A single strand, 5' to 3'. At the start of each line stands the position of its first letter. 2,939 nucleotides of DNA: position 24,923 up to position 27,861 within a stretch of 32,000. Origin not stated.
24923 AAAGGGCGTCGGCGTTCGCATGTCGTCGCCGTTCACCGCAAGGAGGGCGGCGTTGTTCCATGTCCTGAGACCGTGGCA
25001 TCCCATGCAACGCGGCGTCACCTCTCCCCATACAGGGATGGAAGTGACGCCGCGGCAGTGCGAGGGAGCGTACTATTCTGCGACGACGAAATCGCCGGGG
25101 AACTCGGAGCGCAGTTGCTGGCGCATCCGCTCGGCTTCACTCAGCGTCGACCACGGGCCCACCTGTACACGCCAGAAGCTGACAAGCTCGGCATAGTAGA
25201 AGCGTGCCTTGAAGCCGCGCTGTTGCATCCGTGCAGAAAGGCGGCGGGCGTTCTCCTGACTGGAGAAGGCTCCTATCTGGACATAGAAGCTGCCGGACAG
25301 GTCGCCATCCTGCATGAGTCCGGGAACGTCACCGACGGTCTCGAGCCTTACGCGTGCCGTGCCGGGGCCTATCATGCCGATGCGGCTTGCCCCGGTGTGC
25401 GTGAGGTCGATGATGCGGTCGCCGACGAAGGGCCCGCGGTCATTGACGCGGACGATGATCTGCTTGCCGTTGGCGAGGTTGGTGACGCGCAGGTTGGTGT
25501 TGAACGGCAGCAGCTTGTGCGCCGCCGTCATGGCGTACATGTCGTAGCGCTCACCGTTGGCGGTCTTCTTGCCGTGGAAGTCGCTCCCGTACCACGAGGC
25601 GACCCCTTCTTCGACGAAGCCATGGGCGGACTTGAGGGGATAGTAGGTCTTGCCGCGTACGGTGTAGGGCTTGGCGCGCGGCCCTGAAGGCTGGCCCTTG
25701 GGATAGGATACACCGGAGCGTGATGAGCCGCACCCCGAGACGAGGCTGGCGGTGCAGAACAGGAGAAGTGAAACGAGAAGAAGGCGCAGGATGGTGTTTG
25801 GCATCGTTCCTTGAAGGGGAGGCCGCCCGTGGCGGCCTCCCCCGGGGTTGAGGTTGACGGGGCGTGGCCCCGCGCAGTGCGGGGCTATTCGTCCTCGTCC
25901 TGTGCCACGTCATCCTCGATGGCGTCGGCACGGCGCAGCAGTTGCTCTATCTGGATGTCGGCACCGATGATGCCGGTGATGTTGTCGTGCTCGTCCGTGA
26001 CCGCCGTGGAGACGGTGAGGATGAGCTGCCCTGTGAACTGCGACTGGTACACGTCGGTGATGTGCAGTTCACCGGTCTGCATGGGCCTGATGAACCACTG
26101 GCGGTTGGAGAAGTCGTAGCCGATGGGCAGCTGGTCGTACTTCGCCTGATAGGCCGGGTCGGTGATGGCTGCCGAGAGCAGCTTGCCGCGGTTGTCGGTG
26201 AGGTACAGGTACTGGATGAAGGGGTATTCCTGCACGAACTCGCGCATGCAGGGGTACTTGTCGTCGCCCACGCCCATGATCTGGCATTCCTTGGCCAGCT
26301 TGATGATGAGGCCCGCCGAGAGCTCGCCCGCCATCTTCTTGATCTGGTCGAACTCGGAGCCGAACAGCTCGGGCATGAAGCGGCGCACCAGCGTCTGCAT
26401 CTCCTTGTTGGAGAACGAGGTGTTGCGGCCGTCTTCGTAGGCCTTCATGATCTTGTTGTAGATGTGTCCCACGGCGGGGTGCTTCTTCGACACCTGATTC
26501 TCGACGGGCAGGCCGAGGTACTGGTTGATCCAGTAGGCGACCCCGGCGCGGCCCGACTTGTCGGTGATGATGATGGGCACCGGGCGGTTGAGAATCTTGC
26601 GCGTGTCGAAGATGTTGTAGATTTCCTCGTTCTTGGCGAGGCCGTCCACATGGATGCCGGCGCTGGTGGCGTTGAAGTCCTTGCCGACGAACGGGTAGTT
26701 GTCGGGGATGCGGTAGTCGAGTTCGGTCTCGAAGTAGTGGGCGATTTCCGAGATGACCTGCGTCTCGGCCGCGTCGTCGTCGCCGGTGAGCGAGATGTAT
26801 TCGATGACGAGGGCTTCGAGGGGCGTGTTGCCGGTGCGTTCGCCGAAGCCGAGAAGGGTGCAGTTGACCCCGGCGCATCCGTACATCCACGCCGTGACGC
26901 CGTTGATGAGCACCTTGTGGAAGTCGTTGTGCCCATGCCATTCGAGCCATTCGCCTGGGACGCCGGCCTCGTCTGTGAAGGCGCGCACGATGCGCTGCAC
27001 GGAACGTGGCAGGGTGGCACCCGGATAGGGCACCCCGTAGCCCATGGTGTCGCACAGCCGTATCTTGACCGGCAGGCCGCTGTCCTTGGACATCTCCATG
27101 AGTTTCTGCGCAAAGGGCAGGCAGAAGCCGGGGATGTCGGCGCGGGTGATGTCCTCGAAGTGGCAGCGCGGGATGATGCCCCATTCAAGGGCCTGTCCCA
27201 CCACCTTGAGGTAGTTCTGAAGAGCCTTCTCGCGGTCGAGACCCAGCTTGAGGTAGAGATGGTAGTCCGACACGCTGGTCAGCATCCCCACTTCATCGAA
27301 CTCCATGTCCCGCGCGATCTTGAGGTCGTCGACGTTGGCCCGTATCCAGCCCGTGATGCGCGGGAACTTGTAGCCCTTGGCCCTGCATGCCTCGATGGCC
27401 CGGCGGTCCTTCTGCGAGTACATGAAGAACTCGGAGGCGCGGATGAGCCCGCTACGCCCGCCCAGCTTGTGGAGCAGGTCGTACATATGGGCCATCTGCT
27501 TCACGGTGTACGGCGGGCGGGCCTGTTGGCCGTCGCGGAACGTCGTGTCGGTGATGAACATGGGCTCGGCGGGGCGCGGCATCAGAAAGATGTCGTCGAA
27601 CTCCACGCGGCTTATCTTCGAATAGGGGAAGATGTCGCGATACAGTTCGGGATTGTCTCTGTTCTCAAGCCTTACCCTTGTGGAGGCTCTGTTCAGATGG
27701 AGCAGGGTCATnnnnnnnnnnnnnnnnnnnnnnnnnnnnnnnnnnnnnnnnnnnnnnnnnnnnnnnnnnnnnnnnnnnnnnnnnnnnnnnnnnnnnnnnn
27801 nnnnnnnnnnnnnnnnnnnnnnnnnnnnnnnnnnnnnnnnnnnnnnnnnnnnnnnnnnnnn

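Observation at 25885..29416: Uncharacterised four-gene operon transcribed divergently from dsrAB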

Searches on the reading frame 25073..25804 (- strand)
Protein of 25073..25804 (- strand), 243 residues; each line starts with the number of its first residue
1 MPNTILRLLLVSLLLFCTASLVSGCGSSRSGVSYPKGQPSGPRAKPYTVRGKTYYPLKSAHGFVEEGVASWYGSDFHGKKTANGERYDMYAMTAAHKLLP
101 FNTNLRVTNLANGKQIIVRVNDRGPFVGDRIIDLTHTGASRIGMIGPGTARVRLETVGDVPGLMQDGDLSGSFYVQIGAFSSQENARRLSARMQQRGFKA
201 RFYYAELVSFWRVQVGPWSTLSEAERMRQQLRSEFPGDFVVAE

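Call 3: search_protein_families(library=pfam, proteins=[window:25073-25804:-], max_evalue=0.1)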
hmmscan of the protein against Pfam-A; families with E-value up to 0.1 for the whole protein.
window:25073-25804:- (243 aa): 2 families
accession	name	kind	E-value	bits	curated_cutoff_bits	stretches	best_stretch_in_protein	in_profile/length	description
PF03330.24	DPBB_1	-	6.5e-25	87.6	28.8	1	65-153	2-82/83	Lytic transglycolase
PF05036.18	SPOR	-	2.5e-19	69.8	21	1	170-241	2-75/76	SPOR domain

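Call 4: search_protein_families(library=ncbifam, proteins=[window:25073-25804:-], max_evalue=0.1)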
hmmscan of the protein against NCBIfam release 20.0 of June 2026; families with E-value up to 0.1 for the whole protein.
window:25073-25804:- (243 aa): 6 families
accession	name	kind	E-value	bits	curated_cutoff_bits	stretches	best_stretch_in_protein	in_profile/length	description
TIGR00413.1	rlpA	subfamily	8.1e-48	163.1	82.15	1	67-232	1-165/208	septal ring lytic transglycosylase RlpA family protein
NF007953.1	PRK10672.1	equivalog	2.4e-44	152.3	201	2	44-171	57-178/362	endolytic peptidoglycan transglycosylase RlpA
NF047735.1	MPL36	exception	4.1e-38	131.7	430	2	60-157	87-184/305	RlpA family plasminogen-binding lipoprotein MPL36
TIGR02223.1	ftsN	equivalog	2.5e-09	37.1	107.65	1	173-233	229-289/299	cell division protein FtsN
NF058669.1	SCO2207_fam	exception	0.033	14.1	250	1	91-121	164-194/228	SCO2207 family protein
NF058595.1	invert_tail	domain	0.035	14.4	37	1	7-49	54-93/113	lipo-invert putative C-terminal anchoring domain-containing protein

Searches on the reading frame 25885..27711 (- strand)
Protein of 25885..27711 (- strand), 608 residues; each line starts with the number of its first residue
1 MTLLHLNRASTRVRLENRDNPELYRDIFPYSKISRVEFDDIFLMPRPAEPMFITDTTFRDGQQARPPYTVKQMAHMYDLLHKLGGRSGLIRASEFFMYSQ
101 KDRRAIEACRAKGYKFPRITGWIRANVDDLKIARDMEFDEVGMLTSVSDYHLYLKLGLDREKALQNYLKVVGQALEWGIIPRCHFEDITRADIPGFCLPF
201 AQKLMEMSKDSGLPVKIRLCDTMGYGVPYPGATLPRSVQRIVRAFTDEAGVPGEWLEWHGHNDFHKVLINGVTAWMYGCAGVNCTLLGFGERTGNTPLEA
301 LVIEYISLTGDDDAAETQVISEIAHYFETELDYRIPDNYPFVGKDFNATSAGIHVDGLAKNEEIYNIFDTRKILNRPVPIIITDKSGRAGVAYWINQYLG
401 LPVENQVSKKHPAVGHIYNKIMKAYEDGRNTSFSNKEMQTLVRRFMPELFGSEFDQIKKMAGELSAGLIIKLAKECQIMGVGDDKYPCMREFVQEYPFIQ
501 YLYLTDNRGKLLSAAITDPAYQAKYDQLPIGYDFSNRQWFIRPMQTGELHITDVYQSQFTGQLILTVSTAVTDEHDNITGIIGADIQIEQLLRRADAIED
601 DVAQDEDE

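Call 3: search_protein_families(library=pfam, proteins=[window:25885-27711:-], max_evalue=0.1)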
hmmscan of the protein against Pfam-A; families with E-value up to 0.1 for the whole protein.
window:25885-27711:- (608 aa): 4 families
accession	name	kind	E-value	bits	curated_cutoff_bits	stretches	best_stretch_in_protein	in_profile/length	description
PF00682.25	HMGL-like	-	3.4e-30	105.8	29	1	53-304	4-238/260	HMGL-like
PF02743.24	dCache_1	-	3.1e-13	50.3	45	1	483-593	57-157/240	Cache domain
PF22673.2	MCP-like_PDC_1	-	1.5e-11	45.2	27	1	495-591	11-111/113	Methyl-accepting chemotaxis protein-like, first PDC sensor domain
PF22617.1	HCS_D2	-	0.017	15.9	27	1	348-405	8-64/82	Homocitrate synthase post-HMGL domain-like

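Call 4: search_protein_families(library=ncbifam, proteins=[window:25885-27711:-], max_evalue=0.1)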
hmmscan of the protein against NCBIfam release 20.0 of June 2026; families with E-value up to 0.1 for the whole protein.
window:25885-27711:- (608 aa): 19 families
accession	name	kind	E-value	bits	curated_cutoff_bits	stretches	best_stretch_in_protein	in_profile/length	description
TIGR02660.1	nifV_homocitr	equivalog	4.7e-39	134.7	462.9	1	51-408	2-338/365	homocitrate synthase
TIGR02090.1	LEU1_arch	subfamily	7.5e-39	133.9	484.75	1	53-431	3-354/363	isopropylmalate/citramalate/homocitrate synthases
NF002085.0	PRK00915.1-2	subfamily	4e-34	118.2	517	1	51-402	14-344/504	2-isopropylmalate synthase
NF002086.0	PRK00915.1-3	equivalog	1.1e-31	109.9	532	1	51-404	7-351/516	2-isopropylmalate synthase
TIGR02146.1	LysS_fung_arch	equivalog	3e-31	108.9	413.55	1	54-406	2-334/344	homocitrate synthase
NF041069.1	IPMS_Sufob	equivalog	1e-29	104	600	1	53-407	3-338/371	isopropylmalate synthase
TIGR00973.1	leuA_bact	equivalog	8.6e-28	97.1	598.7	1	52-397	3-340/494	2-isopropylmalate synthase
NF002087.0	PRK00915.1-4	equivalog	4e-26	91.6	729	1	50-401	6-348/516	2-isopropylmalate synthase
NF002084.0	PRK00915.1-1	equivalog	1.5e-23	83.1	748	1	51-396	5-342/523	2-isopropylmalate synthase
NF002088.0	PRK00915.1-5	equivalog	1.4e-19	70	697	1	53-394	6-339/514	2-isopropylmalate synthase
NF042433.1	CitmalDyn_Leptosp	equivalog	2.4e-19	69.3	950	1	143-410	103-356/514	(R)-citramalate synthase CimA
TIGR00977.1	citramal_synth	equivalog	2.1e-17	62.6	450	1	200-446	155-387/526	citramalate synthase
NF042434.1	IPMS_Lepto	equivalog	1.6e-14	53.6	500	1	49-370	4-321/374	2-isopropylmalate synthase LeuA2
NF006049.0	PRK08195.1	subfamily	3.2e-09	36.3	229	1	231-326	172-265/344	4-hyroxy-2-oxovalerate/4-hydroxy-2-oxopentanoic acid aldolase,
NF002991.1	PRK03739.1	subfamily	9.6e-09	34.5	455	1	258-365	239-345/550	2-isopropylmalate synthase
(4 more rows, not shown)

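Call 20: search_solved_structures(query=window:25885-27711:-, max_evalue=0.001)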
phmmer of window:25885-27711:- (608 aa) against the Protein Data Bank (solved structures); distinct sequences matched with E-value up to 0.001: 15.
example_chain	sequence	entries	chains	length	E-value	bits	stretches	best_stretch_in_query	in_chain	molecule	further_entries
6ktq_A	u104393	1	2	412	9.8e-21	77.1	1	52-382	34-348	Homocitrate synthase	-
3eeg_A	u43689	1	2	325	4.6e-20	74.8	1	50-370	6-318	2-isopropylmalate synthase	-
3ble_A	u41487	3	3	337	1.3e-17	66.8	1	50-361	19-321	Citramalate synthase from Leptospira interrogans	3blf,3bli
3rmj_A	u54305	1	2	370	5.8e-17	64.6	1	49-373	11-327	2-isopropylmalate synthase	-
3ewb_X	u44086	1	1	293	2e-13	53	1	54-320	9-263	2-isopropylmalate synthase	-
6e1j_A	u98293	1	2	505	6.7e-13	51.2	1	53-391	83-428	2-isopropylmalate synthase, A genome specific 1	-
3ivs_A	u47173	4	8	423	1.9e-12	49.7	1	97-369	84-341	Homocitrate synthase, mitochondrial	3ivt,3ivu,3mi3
3a9i_A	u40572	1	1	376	6.7e-11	44.6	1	53-388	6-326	Homocitrate synthase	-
2ztj_A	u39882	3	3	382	7e-11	44.5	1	53-388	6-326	Homocitrate synthase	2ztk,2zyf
4ov4_A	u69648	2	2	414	1.2e-08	37.1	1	50-402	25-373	2-isopropylmalate synthase | isopropylmalate synthase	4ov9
4jgo_A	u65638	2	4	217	1e-05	27.4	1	527-602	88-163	Sporulation kinase D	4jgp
5ltx_A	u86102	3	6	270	3.4e-05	25.7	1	527-596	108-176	Chemotaxis protein | Methyl-accepting chemotaxis protein PctA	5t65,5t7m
9koo_A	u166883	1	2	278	3.6e-05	25.7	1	527-596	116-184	Methyl-accepting chemotaxis protein PctA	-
4jgq_A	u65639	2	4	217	6.5e-05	24.8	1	527-602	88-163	Sporulation kinase D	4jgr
4xmq_A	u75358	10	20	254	0.00016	23.5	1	502-592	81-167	Putative methyl-accepting chemotaxis signal transduction protein | Methyl-accepting chemotaxis protein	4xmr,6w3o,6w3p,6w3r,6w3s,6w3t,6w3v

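Call 26: find_homologous_proteins(query=window:25885-27711:-, max_evalue=1e-10)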
Query window:25885-27711:- (608 aa): 8000 proteins with E <= 1e-10 among 8000 candidates; the best 120 are listed.
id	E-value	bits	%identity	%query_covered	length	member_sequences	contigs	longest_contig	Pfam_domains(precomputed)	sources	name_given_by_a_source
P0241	0.0e+0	1418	100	100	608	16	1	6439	PF00682.26,PF02743.25,PF22673.3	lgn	-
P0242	0.0e+0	1253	87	100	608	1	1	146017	PF00682.26,PF02743.25,PF22673.3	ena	-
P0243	0.0e+0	1249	87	100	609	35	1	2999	PF00682.26,PF02743.25,PF22673.3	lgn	-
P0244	0.0e+0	1207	83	100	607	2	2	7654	PF00682.26,PF02743.25,PF22673.3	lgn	-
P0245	0.0e+0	1191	82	100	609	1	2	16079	PF00682.26,PF02743.25,PF22673.3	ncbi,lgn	ncbi:MAG: cache domain-containing protein [Pseudomonadota bacterium]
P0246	0.0e+0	1120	76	99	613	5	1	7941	PF00682.26,PF02743.25,PF22673.3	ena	-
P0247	0.0e+0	1113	78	99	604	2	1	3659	PF00682.26,PF02743.25,PF22673.3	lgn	-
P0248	0.0e+0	1100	76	100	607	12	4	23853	PF00682.26,PF02743.25,PF22673.3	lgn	-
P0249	0.0e+0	1096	74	98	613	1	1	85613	PF00682.26,PF02743.25,PF22673.3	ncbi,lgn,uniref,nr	ncbi:triose-phosphate isomerase [Desulfovibrio litoralis]|uniref:Isopropylmalate/homocitrate/citrama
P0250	0.0e+0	1095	76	99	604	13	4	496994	PF00682.26,PF02743.25,PF22673.3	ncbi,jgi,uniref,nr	ncbi:histone-lysine N-methyltransferase [Oleidesulfovibrio alaskensis]|jgi:isopropylmalate/homocitra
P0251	0.0e+0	1093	75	100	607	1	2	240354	PF00682.26,PF02743.25,PF22673.3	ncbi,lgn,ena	-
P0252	0.0e+0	1090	75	100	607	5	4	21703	PF00682.26,PF02743.25,PF22673.3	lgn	-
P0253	0.0e+0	1087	74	98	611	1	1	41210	PF00682.26,PF02743.25,PF22673.3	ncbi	-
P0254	0.0e+0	1083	73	98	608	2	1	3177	PF00682.26,PF02743.25,PF22673.3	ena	-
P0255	0.0e+0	1073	73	100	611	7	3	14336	PF00682.26,PF02743.25,PF22673.3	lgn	-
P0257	0.0e+0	1069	73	100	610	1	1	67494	PF00682.26,PF02743.25,PF22673.3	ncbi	-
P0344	0.0e+0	1057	72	100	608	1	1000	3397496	PF00682.26,PF02743.25,PF22673.3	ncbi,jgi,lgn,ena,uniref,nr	ncbi:cache domain-containing protein [Bilophila wadsworthia]|jgi:isopropylmalate/homocitrate/citrama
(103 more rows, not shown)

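Call 27: find_encoding_contigs(protein=P0344, flank=7000, max_places=1)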
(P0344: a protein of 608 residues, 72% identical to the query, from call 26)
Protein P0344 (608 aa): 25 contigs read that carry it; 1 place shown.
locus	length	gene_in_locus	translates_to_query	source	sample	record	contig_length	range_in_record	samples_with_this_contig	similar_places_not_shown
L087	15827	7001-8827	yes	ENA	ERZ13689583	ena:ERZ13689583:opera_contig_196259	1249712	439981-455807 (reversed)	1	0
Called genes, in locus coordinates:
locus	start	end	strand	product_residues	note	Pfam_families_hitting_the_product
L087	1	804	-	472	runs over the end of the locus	PF02321:OEP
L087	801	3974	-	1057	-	PF00873:ACR_tran, PF03176:MMPL (faint), PF02355:SecD_SecF_C (faint)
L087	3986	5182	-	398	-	PF25917:BSH_RND, PF25876:HH_MFP_RND, PF25944:Beta-barrel_RND, PF25967:RND-MFP_C, PF25989:YknX_C (weak)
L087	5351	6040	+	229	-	PF00440:TetR_N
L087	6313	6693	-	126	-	PF09350:DJC28_CD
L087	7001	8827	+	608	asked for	PF00682:HMGL-like, PF02743:dCache_1, PF22673:MCP-like_PDC_1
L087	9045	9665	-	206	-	PF01810:LysE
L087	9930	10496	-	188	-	PF02525:Flavodoxin_2, PF03358:FMN_red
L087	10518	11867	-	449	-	PF01938:TRAM (weak), PF05958:tRNA_U5-meth_tr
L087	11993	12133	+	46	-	-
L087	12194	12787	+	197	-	PF02142:MGS, PF01808:AICARFT_IMPCHas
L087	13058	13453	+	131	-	PF00293:NUDIX, PF14815:NUDIX_4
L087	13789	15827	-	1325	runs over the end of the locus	PF13514:AAA_27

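Call 28: find_encoding_contigs(protein=P0250, flank=7000, max_places=1)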
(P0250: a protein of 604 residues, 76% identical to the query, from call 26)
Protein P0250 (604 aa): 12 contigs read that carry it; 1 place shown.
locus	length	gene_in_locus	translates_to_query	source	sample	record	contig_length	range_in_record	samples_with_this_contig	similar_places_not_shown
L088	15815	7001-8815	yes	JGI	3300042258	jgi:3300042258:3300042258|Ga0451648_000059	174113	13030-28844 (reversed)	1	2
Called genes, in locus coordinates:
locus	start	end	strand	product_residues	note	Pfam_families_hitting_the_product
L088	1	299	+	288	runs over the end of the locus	PF00892:EamA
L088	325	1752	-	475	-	PF01656:CbiA, PF13500:AAA_26, PF07685:GATase_3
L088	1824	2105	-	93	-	PF08679:DsrD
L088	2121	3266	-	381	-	PF03460:NIR_SIR_ferr, PF01077:NIR_SIR, PF12838:Fer4_7 (weak)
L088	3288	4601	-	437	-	PF03460:NIR_SIR_ferr (weak), PF01077:NIR_SIR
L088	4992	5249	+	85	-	-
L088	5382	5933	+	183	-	PF13588:HSDR_N_2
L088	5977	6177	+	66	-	-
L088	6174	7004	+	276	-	-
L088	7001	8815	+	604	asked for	PF00682:HMGL-like, PF02743:dCache_1, PF22673:MCP-like_PDC_1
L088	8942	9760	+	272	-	PF03330:DPBB_1, PF05036:SPOR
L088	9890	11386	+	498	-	PF01425:Amidase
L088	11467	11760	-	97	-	PF00216:Bac_DNA_binding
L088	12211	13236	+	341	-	PF04055:Radical_SAM, PF16199:Radical_SAM_C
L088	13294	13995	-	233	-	PF03167:UDG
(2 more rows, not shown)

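Call 86: find_encoding_contigs(protein=P0249, flank=6000, max_places=1)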
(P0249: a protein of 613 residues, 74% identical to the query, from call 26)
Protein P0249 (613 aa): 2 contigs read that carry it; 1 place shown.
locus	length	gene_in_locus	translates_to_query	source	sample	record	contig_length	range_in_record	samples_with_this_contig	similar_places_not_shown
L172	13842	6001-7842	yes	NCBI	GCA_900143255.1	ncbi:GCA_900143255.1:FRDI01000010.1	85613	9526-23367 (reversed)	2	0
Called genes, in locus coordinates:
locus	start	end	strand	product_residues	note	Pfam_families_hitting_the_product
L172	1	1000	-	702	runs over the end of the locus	PF00771:FHIPEP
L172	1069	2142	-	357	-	PF01312:Bac_export_2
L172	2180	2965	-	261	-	PF01311:Bac_export_1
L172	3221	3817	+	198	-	PF02142:MGS, PF01808:AICARFT_IMPCHas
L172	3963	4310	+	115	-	PF01943:Polysacc_synt (weak)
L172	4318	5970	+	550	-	PF01943:Polysacc_synt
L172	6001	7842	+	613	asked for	PF00682:HMGL-like, PF02743:dCache_1, PF22673:MCP-like_PDC_1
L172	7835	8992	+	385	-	PF00849:PseudoU_synth_2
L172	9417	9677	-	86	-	PF12675:DUF3795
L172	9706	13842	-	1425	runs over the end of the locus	PF02463:SMC_N (faint), PF13514:AAA_27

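Call 87: find_encoding_contigs(protein=P0257, flank=6000, max_places=1)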
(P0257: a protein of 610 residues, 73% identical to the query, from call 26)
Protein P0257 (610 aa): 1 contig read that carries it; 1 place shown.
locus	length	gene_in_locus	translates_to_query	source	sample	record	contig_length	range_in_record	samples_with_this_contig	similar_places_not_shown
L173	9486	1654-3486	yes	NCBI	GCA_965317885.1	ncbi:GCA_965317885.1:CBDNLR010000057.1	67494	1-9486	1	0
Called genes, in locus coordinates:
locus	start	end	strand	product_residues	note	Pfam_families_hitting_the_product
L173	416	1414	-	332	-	PF01522:Polysacc_deac_1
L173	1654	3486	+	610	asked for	PF00682:HMGL-like, PF02743:dCache_1, PF22673:MCP-like_PDC_1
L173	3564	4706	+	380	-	PF00180:Iso_dh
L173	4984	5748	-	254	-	PF00106:adh_short, PF08659:KR, PF13561:adh_short_C2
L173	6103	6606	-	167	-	PF05145:AbrB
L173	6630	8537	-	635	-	PF00330:Aconitase, PF00694:Aconitase_C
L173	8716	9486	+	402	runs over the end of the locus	PF10011:DUF2254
